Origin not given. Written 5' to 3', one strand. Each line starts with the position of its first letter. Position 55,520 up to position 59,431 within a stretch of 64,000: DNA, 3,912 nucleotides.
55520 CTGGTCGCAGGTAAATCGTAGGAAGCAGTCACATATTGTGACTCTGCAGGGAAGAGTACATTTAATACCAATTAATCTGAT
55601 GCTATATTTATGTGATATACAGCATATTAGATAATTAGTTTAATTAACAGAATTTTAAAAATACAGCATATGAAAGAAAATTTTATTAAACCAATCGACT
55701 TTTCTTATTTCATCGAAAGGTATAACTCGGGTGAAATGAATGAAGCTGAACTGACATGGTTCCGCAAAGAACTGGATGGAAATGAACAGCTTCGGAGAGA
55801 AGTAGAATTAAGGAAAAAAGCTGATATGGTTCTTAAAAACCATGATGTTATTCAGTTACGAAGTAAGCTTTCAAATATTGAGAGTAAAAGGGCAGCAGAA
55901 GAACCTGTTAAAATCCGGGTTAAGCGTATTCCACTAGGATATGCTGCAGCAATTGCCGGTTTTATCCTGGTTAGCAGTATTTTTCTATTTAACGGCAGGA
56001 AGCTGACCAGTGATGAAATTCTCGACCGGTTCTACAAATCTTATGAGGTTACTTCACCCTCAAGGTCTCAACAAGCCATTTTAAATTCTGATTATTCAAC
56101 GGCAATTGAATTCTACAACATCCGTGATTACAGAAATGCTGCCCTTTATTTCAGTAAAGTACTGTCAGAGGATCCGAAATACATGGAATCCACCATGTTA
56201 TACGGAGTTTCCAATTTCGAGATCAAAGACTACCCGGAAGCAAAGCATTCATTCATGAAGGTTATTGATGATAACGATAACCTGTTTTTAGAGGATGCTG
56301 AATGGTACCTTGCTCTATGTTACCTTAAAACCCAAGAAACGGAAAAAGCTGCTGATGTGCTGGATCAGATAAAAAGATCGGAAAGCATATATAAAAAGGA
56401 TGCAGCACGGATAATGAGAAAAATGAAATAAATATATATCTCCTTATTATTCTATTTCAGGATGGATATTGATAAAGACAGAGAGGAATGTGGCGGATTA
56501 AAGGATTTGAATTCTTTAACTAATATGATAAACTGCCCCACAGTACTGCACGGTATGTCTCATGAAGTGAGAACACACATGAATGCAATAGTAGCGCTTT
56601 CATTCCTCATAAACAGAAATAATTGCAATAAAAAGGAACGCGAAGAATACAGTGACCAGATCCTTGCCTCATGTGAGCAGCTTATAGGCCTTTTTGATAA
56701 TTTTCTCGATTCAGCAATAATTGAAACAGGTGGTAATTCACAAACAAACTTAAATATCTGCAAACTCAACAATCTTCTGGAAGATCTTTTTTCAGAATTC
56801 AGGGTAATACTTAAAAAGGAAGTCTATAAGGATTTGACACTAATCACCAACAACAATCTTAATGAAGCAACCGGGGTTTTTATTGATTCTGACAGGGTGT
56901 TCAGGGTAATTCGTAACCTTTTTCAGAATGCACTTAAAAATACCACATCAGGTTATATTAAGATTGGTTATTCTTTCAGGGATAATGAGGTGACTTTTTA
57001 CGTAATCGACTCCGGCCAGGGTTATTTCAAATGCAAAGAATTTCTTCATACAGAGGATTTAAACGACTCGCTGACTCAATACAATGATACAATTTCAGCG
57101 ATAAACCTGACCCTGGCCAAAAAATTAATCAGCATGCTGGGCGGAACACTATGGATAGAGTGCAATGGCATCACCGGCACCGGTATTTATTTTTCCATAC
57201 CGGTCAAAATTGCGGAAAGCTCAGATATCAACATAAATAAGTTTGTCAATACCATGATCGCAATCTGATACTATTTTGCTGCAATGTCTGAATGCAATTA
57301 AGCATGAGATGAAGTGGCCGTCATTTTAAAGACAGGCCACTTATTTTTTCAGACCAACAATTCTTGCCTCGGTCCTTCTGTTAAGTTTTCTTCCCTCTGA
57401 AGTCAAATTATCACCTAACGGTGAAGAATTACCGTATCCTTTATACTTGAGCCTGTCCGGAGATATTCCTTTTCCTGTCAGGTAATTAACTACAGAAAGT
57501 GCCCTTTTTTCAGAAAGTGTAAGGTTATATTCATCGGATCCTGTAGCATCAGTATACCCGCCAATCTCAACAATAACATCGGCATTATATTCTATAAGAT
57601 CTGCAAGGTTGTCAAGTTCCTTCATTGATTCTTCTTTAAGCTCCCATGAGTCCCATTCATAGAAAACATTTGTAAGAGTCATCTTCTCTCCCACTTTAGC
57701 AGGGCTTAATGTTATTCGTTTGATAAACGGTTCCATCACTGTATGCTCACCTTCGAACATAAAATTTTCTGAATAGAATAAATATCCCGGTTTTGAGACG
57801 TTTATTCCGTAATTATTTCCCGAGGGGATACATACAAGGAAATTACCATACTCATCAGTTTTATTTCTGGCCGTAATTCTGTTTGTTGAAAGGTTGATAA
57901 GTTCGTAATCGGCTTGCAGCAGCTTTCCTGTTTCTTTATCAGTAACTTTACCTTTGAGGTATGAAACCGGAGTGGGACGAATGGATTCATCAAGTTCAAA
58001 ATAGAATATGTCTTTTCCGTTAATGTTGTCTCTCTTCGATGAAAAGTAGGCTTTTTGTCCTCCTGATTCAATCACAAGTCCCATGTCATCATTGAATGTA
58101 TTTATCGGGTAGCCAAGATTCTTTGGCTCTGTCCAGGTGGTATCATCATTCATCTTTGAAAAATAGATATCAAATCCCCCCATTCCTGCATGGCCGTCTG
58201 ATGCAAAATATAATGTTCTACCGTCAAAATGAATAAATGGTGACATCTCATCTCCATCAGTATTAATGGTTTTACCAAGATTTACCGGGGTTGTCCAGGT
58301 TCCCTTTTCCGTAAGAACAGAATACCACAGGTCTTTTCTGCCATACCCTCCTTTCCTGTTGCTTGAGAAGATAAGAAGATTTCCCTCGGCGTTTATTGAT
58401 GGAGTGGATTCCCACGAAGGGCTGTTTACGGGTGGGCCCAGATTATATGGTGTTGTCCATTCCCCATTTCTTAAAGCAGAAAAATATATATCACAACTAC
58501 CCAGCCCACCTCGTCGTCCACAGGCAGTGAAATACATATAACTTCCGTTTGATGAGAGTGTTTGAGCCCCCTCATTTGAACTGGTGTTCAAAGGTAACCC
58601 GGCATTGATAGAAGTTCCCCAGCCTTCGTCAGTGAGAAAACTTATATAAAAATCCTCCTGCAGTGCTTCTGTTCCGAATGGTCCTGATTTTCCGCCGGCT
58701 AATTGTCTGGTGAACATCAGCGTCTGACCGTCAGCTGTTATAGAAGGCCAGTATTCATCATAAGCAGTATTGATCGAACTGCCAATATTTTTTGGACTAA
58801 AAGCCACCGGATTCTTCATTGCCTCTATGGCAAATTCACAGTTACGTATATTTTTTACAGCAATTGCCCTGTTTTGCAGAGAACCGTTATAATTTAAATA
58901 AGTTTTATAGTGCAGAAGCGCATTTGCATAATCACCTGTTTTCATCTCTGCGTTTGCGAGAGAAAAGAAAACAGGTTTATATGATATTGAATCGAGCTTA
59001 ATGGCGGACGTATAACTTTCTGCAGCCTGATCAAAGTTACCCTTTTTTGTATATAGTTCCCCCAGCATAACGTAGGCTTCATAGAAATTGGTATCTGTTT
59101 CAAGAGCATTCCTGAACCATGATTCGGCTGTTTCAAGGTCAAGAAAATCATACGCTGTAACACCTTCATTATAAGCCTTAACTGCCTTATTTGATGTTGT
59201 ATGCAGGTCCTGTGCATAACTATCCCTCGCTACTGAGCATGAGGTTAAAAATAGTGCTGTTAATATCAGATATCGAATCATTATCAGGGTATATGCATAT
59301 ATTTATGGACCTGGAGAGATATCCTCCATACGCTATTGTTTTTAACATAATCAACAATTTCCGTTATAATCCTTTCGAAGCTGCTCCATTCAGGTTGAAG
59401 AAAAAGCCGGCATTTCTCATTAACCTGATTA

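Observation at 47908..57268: Candidate secreted-peptide sensing and regulated-proteolysis module: C39-ABC exporter, HlyD, ECF-like sigma, TPR-CHAT, GG-leader peptide, membrane TPR anti-sigma-like protein and a sensor-less histidine kinase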

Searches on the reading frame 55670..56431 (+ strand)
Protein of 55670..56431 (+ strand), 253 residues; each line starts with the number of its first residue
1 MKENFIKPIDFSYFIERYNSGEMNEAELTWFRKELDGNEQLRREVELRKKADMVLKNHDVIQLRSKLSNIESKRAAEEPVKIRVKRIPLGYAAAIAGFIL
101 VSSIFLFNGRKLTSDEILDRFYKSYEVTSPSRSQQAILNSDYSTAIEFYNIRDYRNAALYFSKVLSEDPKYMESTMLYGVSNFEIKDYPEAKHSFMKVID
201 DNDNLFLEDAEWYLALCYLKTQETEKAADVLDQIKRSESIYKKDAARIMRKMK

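Call 3: search_protein_families(library=pfam, proteins=[window:55670-56431:+], max_evalue=0.01)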
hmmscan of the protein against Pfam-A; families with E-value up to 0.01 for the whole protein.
window:55670-56431:+ (253 aa): 9 families
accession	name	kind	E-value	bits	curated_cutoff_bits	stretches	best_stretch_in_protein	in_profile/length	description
PF13174.12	TPR_6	-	3.4e-08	34.1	26.3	1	209-236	1-28/33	Tetratricopeptide repeat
PF13432.12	TPR_16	-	1.7e-07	32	32.7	1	144-191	3-50/65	Tetratricopeptide repeat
PF14559.12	TPR_19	-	1.9e-06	28.5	25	0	187-236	6-53/68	Tetratricopeptide repeat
PF07719.23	TPR_2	-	2.2e-06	27.8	27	0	146-171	9-34/34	Tetratricopeptide repeat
PF12895.13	ANAPC3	-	2.4e-06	28.2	27.2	1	152-233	3-81/82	Anaphase-promoting complex, cyclosome, subunit 3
PF00515.34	TPR_1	-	3e-05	24.1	27.8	0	145-171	8-34/34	Tetratricopeptide repeat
PF13181.12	TPR_8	-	0.0036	17.8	25.7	0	150-170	13-33/34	Tetratricopeptide repeat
PF14853.12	Fis1_TPR_C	-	0.0041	17.7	25.3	0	142-179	5-42/53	Fis1 C-terminal tetratricopeptide repeat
PF23914.1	TPR_CcmH_CycH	-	0.0082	16.4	42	0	152-198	101-147/158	Cytochrome c-type biogenesis protein H TPR domain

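Call 4: search_protein_families(library=ncbifam, proteins=[window:55670-56431:+], max_evalue=0.01)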
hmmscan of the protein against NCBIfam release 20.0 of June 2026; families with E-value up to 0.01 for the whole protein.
window:55670-56431:+ (253 aa): 6 families
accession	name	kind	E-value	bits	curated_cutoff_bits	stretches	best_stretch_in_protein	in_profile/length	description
TIGR02917.1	PEP_TPR_lipo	equivalog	8.6e-07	27.2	312.2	1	143-238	266-359/899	XrtA/PEP-CTERM system TPR-repeat protein PrsT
TIGR02552.1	LcrH_SycD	equivalog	5e-06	26.3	104.8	1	133-235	13-113/136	SycD/LcrH family type III secretion system chaperone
NF040959.1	MamA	equivalog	7.8e-05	22.2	200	1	142-231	75-162/204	magnetosome protein MamA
TIGR02795.1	tol_pal_ybgF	equivalog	0.00014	22.4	90.1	1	137-200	38-104/119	tol-pal system protein YbgF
TIGR02521.1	type_IV_pilW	equivalog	0.0029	17.2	154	1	145-236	72-163/234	type IV pilus biogenesis/stability protein PilW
NF008756.0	PRK11788.1-4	equivalog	0.0049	15.9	474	1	154-237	196-278/389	lipopolysaccharide assembly protein LapB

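Call 37: search_solved_structures(query=window:55670-56431:+, max_evalue=1)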
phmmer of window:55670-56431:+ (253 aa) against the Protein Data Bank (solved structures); distinct sequences matched with E-value up to 1: 30.
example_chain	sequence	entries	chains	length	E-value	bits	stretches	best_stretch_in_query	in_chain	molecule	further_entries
9qhb_A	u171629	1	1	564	2.3e-09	40.4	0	142-200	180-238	Engineered tetratricopeptide repeat protein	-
8bu0_A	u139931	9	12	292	6.4e-07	32.4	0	142-200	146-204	Consensus tetratricopeptide repeat protein | Crystal structure of an 8-repeat consensus TPR superhelix with Zinc. | Monomer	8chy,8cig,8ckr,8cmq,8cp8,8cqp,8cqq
9qhc_A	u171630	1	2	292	4.7e-06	29.6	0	142-200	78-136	Engineered tetratricopeptide repeat protein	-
8ch0_A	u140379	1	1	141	0.00035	23.4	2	142-200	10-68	Consensus tetratricopeptide repeat protein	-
2fo7_A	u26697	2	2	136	0.00038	23.3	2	142-200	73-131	SYNTHETIC CONSENSUS TPR PROTEIN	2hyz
5khu_C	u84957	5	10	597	0.0017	21.2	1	147-203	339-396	Cell division cycle protein 23 homolog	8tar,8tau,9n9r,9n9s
5g04_C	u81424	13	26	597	0.0017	21.2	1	147-203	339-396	CELL DIVISION CYCLE PROTEIN 23 HOMOLOG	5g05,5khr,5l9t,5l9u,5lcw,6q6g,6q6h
5a31_C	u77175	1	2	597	0.0017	21.2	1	147-203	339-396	CELL DIVISION CYCLE PROTEIN 23 HOMOLOG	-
4ui9_C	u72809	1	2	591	0.0017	21.2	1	147-203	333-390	CELL DIVISION CYCLE PROTEIN 23 HOMOLOG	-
1na0_A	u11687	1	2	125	0.021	17.6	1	142-204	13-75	designed protein CTPR3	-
2avp_A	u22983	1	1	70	0.038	16.8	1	142-200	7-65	synthetic consensus TPR protein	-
3kd7_A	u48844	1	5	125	0.043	16.6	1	142-202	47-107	CTPR390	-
1na3_A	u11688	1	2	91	0.044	16.6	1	142-203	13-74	designed protein CTPR2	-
6vfi_B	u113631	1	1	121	0.07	15.9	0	149-204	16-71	O43_dn18B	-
6v8e_A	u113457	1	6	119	0.1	15.4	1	142-202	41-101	Designed protein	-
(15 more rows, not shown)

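Call 52: search_protein_families(library=ncbifam, alignment_id=A4, max_evalue=0.05)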
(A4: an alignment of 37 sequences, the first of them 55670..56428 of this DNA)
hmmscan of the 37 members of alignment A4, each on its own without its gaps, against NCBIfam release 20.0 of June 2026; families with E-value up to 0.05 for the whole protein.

A. member 1, window:55670-56428:+ (253 aa): 9 families
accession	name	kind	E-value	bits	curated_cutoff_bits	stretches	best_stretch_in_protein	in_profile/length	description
TIGR02917.1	PEP_TPR_lipo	equivalog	8.6e-07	27.2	312.2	1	143-238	266-359/899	XrtA/PEP-CTERM system TPR-repeat protein PrsT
TIGR02552.1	LcrH_SycD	equivalog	5e-06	26.3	104.8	1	133-235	13-113/136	SycD/LcrH family type III secretion system chaperone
NF040959.1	MamA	equivalog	7.8e-05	22.2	200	1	142-231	75-162/204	magnetosome protein MamA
TIGR02795.1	tol_pal_ybgF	equivalog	0.00014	22.4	90.1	1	137-200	38-104/119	tol-pal system protein YbgF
TIGR02521.1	type_IV_pilW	equivalog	0.0029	17.2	154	1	145-236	72-163/234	type IV pilus biogenesis/stability protein PilW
NF008756.0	PRK11788.1-4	equivalog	0.0049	15.9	474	1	154-237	196-278/389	lipopolysaccharide assembly protein LapB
NF008757.0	PRK11788.1-5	equivalog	0.014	14.6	363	1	145-237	187-278/388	lipopolysaccharide assembly protein LapB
NF053852.1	vesicle_Bd0635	exception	0.015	14.9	250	0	133-199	133-202/223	CpoB-like predatory vesicle lipoprotein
NF033920.0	C39_PA2778_fam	equivalog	0.015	14.7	150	1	129-233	146-249/255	PA2778 family cysteine peptidase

B. families by the number of members that match (of 37 scanned): 44 families (the first 25 are shown)
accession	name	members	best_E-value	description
NF040959.1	MamA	27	7e-09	magnetosome protein MamA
TIGR02552.1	LcrH_SycD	27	9.9e-09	SycD/LcrH family type III secretion system chaperone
TIGR02917.1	PEP_TPR_lipo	26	1.7e-09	XrtA/PEP-CTERM system TPR-repeat protein PrsT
TIGR02795.1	tol_pal_ybgF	25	2e-08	tol-pal system protein YbgF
NF052375.1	antisigma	16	5.6e-07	anti-sigma factor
TIGR02521.1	type_IV_pilW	15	2.5e-05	type IV pilus biogenesis/stability protein PilW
NF008757.0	PRK11788.1-5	11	0.0029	lipopolysaccharide assembly protein LapB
NF052415.1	T3SS_chap_SctY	10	3e-06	type III secretion apparatus assembly chaperone SctY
NF053607.1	CHU_0125_OmpA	9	2.2e-07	CHU_0125 family OmpA-like outer membrane integrity protein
NF008756.0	PRK11788.1-4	8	0.00091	lipopolysaccharide assembly protein LapB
NF047481.1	lipo_LIC12587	7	0.00061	LIC12587 family lipoprotein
NF033920.0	C39_PA2778_fam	6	0.0099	PA2778 family cysteine peptidase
NF047528.1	LIMLP_03685_anti-sigma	5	2.4e-05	LIMLP_03685 family anti-sigma factor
TIGR03504.1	FimV_Cterm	5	0.0014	FimV/HubP family polar landmark protein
TIGR03302.1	OM_YfiO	4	6.4e-07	outer membrane protein assembly factor BamD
NF010501.0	PRK13920.1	4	0.00051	putative anti-sigmaE protein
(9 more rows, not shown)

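Call 53: search_protein_families(library=pfam, alignment_id=A4, max_evalue=0.05)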
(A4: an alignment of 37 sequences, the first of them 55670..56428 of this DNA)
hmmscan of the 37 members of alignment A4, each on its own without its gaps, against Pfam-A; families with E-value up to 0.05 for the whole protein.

A. member 1, window:55670-56428:+ (253 aa): 9 families
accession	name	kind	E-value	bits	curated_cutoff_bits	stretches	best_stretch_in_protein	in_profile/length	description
PF13174.12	TPR_6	-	3.4e-08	34.1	26.3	1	209-236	1-28/33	Tetratricopeptide repeat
PF13432.12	TPR_16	-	1.7e-07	32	32.7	1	144-191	3-50/65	Tetratricopeptide repeat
PF14559.12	TPR_19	-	1.9e-06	28.5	25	1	187-236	6-53/68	Tetratricopeptide repeat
PF07719.23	TPR_2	-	2.2e-06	27.8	27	0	146-171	9-34/34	Tetratricopeptide repeat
PF12895.13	ANAPC3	-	2.4e-06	28.2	27.2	1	152-233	3-81/82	Anaphase-promoting complex, cyclosome, subunit 3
PF00515.34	TPR_1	-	3e-05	24.1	27.8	0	145-171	8-34/34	Tetratricopeptide repeat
PF13181.12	TPR_8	-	0.0036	17.8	25.7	0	150-170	13-33/34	Tetratricopeptide repeat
PF14853.12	Fis1_TPR_C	-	0.0041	17.7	25.3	0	142-179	5-42/53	Fis1 C-terminal tetratricopeptide repeat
PF23914.1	TPR_CcmH_CycH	-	0.0082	16.4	42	1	152-198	101-147/158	Cytochrome c-type biogenesis protein H TPR domain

B. families by the number of members that match (of 37 scanned): 53 families (the first 25 are shown)
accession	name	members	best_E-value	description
PF13432.12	TPR_16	34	8.8e-09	Tetratricopeptide repeat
PF13174.12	TPR_6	33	1.7e-10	Tetratricopeptide repeat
PF07719.23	TPR_2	32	4e-09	Tetratricopeptide repeat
PF14559.12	TPR_19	30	5.6e-10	Tetratricopeptide repeat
PF12895.13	ANAPC3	29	9.6e-10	Anaphase-promoting complex, cyclosome, subunit 3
PF00515.34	TPR_1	22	2.3e-07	Tetratricopeptide repeat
PF13181.12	TPR_8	15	1.3e-05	Tetratricopeptide repeat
PF13428.12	TPR_14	14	0.00023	Tetratricopeptide repeat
PF14853.12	Fis1_TPR_C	10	5.7e-06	Fis1 C-terminal tetratricopeptide repeat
PF23914.1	TPR_CcmH_CycH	9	5.1e-05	Cytochrome c-type biogenesis protein H TPR domain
PF25062.1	ARM_TT21_N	9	0.0003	Tetratricopeptide repeat protein 21 N-terminal ARM repeat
PF13424.12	TPR_12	8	4.4e-05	Tetratricopeptide repeat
PF16918.11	PknG_TPR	5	1.6e-05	Protein kinase G tetratricopeptide repeat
PF13176.12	TPR_7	5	0.00019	Tetratricopeptide repeat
PF21545.3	T7SS_EccA1_N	5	0.0019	T7SS, ESX-1 secretion system protein EccA1, N-terminal domain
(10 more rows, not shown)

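Call 62: search_protein_families(library=padloc, proteins=[window:55670-56431:+], max_evalue=0.001)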
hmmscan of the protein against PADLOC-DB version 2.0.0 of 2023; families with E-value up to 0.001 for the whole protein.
window:55670-56431:+ (253 aa): 0 families

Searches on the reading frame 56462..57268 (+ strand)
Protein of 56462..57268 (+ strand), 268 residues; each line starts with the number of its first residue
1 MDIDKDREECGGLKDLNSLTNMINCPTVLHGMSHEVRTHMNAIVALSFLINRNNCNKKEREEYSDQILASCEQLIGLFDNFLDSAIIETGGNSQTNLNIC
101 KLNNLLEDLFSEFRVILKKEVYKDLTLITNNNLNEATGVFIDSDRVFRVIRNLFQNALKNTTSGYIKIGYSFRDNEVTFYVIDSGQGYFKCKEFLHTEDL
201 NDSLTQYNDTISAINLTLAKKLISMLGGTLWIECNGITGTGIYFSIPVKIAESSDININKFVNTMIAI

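Call 3: search_protein_families(library=pfam, proteins=[window:56462-57268:+], max_evalue=0.01)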
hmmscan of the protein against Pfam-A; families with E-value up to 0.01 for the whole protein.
window:56462-57268:+ (268 aa): 2 families
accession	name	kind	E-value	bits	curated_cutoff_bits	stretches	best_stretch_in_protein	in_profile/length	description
PF02518.31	HATPase_c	-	2.7e-10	41.1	26.4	1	142-249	2-110/111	Histidine kinase-, DNA gyrase B-, and HSP90-like ATPase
PF00512.31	HisKA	-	8.1e-08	32.6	26.9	1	29-90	6-66/66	His Kinase A (phospho-acceptor) domain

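Call 4: search_protein_families(library=ncbifam, proteins=[window:56462-57268:+], max_evalue=0.01)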
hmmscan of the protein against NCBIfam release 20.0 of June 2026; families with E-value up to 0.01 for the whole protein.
window:56462-57268:+ (268 aa): 46 families (the best 25 are shown)
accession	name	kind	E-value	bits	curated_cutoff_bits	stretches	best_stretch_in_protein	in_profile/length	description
TIGR02956.1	TMAO_torS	equivalog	3.5e-24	85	676.5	1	29-258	468-692/967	TMAO reductase system sensor histidine kinase/response regulator TorS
NF041947.1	LuxQ_Vibrio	equivalog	1.4e-21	76.2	1200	1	29-258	476-706/843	quorum-sensing autoinducer 2 sensor kinase/phosphatase LuxQ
NF011874.0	PRK15347.1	equivalog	2.8e-19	68.7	852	1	29-250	402-616/921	two component system sensor kinase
NF008302.0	PRK11091.1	equivalog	4.3e-18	64.9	838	1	29-253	287-508/779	aerobic respiration two-component sensor histidine kinase ArcB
NF007420.1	PRK09959.1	equivalog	7.2e-18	63.6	1995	1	27-252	714-940/1197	acid-sensing system histidine kinase EvgS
NF008543.0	PRK11466.1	equivalog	1.6e-14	52.7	982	1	27-254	446-668/914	TMAO reductase system sensor histidine kinase/response regulator TorS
NF038297.2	hybrid_HK_HrmK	equivalog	2.2e-14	53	725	1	29-253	239-462/607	hybrid histidine kinase/response regulator HrmK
NF047874.1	MASE3_PAS_HK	subfamily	2.4e-14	53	560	1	32-261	405-638/655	MASE3 domain-containing sensor histidine kinase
NF006800.0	PRK09303.1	equivalog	2.2e-13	49.9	342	1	27-249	153-378/383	histidine kinase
NF041735.1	hist_kin_RppB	equivalog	6.1e-13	48.4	400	1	33-187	224-376/438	two-component system sensor histidine kinase RppB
NF041832.1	near_NosP_CTERM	subfamily_domain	6.4e-13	48.5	400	1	30-254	12-229/370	NahK/ErcS family hybrid sensor histidine kinase/response regulator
NF007907.0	PRK10618.1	equivalog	1e-12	46.9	634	1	27-253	453-678/893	phosphotransferase RcsD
NF033092.0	HK_WalK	equivalog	4e-12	45.5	725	1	32-248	379-594/594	cell wall metabolism sensor histidine kinase WalK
NF041831.1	NO_HK_NahK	exception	7.3e-12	44.1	1500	1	28-254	497-715/854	hybrid sensor histidine kinase/response regulator NahK/ErcS'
TIGR02966.1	phoR_proteo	equivalog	2e-11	43.5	334.2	1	32-187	121-272/333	phosphate regulon sensor histidine kinase PhoR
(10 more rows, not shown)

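Call 62: search_protein_families(library=padloc, proteins=[window:56462-57268:+], max_evalue=0.001)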
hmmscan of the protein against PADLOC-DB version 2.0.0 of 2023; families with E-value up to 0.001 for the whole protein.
window:56462-57268:+ (268 aa): 0 families

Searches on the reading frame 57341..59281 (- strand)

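Call 3: search_protein_families(library=pfam, proteins=[window:57341-59281:-], max_evalue=0.01)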
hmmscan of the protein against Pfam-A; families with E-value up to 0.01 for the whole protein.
window:57341-59281:- (646 aa): 15 families
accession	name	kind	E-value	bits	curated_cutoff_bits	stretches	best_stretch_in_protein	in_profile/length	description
PF07676.18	PD40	-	4.7e-25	87.4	20.9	4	339-373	5-37/38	WD40-like Beta Propeller Repeat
PF00691.25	OmpA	-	6.4e-20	71.8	27.2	1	541-635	2-98/98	OmpA family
PF07719.23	TPR_2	-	6e-11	42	27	1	68-97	2-31/34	Tetratricopeptide repeat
PF00515.34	TPR_1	-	7.6e-11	41.8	27.8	1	68-97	2-31/34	Tetratricopeptide repeat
PF13181.12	TPR_8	-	8.2e-09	35.4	25.7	1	67-97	1-31/34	Tetratricopeptide repeat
PF13432.12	TPR_16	-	9.4e-08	32.8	32.7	2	72-129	2-58/65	Tetratricopeptide repeat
PF13176.12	TPR_7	-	1.5e-06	28.3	27.9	1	69-96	1-30/36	Tetratricopeptide repeat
PF25063.1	ARM_TT21_C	-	1.6e-06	28.6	35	1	49-122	111-184/209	Tetratricopeptide repeat protein 21 C-terminal ARM domain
PF14559.12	TPR_19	-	9.4e-05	23.1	25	1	48-88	6-46/68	Tetratricopeptide repeat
PF23914.1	TPR_CcmH_CycH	-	0.00014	22.2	42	1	23-119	9-101/158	Cytochrome c-type biogenesis protein H TPR domain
PF13414.12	TPR_11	-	0.00026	21.1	26.8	1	74-97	1-24/42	TPR repeat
PF13431.12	TPR_17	-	0.00029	21.3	24.4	1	56-86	2-32/34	Tetratricopeptide repeat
PF13424.12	TPR_12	-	0.00099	19.7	30.1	0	45-96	15-74/77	Tetratricopeptide repeat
PF13174.12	TPR_6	-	0.0011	19.9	26.3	0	68-95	1-28/33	Tetratricopeptide repeat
PF13428.12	TPR_14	-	0.0051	17.8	23.5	0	68-96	2-30/44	Tetratricopeptide repeat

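Call 4: search_protein_families(library=ncbifam, proteins=[window:57341-59281:-], max_evalue=0.01)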
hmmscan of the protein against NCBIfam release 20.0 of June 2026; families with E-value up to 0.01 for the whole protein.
window:57341-59281:- (646 aa): 50 families (the best 25 are shown)
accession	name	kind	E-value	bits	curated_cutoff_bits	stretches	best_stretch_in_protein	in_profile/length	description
NF052230.1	T9SS_PorE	exception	4.1e-95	319.4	600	1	70-621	60-599/648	PorE family type IX secretion system protein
NF053607.1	CHU_0125_OmpA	equivalog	3.2e-93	313.3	620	3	289-642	274-637/639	CHU_0125 family OmpA-like outer membrane integrity protein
NF053611.1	YiaD_Gzip_OmpA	equivalog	1.6e-30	106.4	175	1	537-640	102-205/206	YiaD family glycine zipper/OmpA-like lipoprotein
NF053612.1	anchor_PA1041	equivalog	1e-26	94.3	250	1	535-641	126-235/236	PA1041 family peptidoglycan-binding anchor lipoprotein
NF053613.1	OMP_toxin_LptF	equivalog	9.8e-26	90.9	400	1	531-641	135-245/256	lipotoxin F family OmpA-related lipoprotein LptF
NF045787.1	OmpABordt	equivalog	3.8e-25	88.7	200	1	532-646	79-194/194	outer membrane protein OmpA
TIGR02802.1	Pal_lipo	equivalog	5.5e-20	71.4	125.35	1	539-639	2-102/104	peptidoglycan-associated lipoprotein Pal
NF053585.1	OMP_LP_YfiB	equivalog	1.1e-19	70.8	128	1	538-637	57-156/163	outer membrane lipoprotein YfiB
NF008071.1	PRK10808.1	equivalog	2e-18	66.9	277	1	532-629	225-325/358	porin OmpA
TIGR03789.1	pdsO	hypoth_equivalog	2.6e-18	66.6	152.2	1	533-636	135-238/243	sortase-associated OmpA-like protein PdsO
NF033763.1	exchanger_TraB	exception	1.2e-17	63.1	700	1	536-641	391-497/522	outer membrane exchange protein TraB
NF047620.1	FlgprotMotYVib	equivalog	1.5e-17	64.1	400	1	532-637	156-262/271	flagellar protein MotY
NF007804.1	PRK10510.1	equivalog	1.2e-15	57.4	307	1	537-640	112-215/219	OmpA family lipoprotein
NF006541.1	PRK09038.1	equivalog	4.9e-15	55.8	283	1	538-638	142-245/253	flagellar motor protein MotD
NF038224.1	OmpA_like_CmpA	equivalog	8.5e-15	54.9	300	1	531-641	101-214/233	C-OmpA-like family protein CmpA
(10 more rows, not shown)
